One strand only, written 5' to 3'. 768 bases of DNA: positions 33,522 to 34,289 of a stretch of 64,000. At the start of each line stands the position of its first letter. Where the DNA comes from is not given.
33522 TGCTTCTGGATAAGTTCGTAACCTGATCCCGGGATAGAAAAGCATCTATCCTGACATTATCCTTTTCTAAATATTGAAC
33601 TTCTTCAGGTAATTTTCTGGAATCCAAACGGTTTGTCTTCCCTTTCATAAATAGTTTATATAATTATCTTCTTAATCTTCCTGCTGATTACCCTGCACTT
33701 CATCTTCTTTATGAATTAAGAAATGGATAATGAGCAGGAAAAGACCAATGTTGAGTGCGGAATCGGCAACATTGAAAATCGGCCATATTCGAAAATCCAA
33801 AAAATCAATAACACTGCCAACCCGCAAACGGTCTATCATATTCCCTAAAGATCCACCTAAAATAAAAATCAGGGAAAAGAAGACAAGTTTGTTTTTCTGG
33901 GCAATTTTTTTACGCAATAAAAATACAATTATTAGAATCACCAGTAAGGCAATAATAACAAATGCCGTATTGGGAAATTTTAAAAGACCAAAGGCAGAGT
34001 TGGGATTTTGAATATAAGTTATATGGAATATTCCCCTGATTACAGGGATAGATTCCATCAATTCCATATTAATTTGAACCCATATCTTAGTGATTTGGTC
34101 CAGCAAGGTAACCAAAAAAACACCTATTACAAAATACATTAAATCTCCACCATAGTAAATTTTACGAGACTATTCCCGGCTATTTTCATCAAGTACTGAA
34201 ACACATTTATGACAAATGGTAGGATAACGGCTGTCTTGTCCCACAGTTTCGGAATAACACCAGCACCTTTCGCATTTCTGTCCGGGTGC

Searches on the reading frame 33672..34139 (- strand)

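Call 10: search_protein_families(library=ncbifam, proteins=[window:33672-34139:-], max_evalue=1e-10)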
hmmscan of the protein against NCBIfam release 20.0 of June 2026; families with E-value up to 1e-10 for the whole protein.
window:33672-34139:- (155 aa): 19 families
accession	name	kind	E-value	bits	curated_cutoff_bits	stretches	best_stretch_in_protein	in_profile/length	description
TIGR00077.1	lspA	equivalog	2.7e-30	105.4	73.95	1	3-149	12-163/164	signal peptidase II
NF011371.0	PRK14790.1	equivalog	4.1e-27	95.1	202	1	9-145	18-157/169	lipoprotein signal peptidase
NF011367.0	PRK14786.1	equivalog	5.9e-26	91.5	190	1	1-146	1-147/154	lipoprotein signal peptidase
NF011350.0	PRK14768.1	equivalog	6.3e-26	91.5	210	1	2-143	2-143/148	lipoprotein signal peptidase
NF011365.0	PRK14784.1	equivalog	1.4e-25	90.3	181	1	9-146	13-152/160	lipoprotein signal peptidase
NF011368.0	PRK14787.1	equivalog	5.2e-25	88.4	177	1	3-148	4-162/167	lipoprotein signal peptidase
NF011355.0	PRK14773.1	subfamily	2.3e-23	83.1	218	1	29-154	64-200/206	lipoprotein signal peptidase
NF011370.0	PRK14789.1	equivalog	1.7e-21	76.8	248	1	3-145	11-154/194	lipoprotein signal peptidase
NF011366.0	PRK14785.1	subfamily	2e-21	76.8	256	1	2-142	44-191/198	lipoprotein signal peptidase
NF011352.0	PRK14770.1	equivalog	3.8e-20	72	223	1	8-147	24-169/173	lipoprotein signal peptidase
NF011354.0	PRK14772.1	equivalog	2.6e-19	69.3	321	1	9-138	34-166/190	lipoprotein signal peptidase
NF011360.0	PRK14779.1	subfamily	2.9e-19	69.7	177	1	3-142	12-157/163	lipoprotein signal peptidase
NF011369.0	PRK14788.1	equivalog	1.2e-18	67.2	200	1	5-111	8-117/213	lipoprotein signal peptidase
NF011357.0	PRK14775.1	equivalog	1.3e-16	61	201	1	4-141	8-149/170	lipoprotein signal peptidase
NF011358.0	PRK14776.1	equivalog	2e-15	57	285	1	9-151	19-165/170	lipoprotein signal peptidase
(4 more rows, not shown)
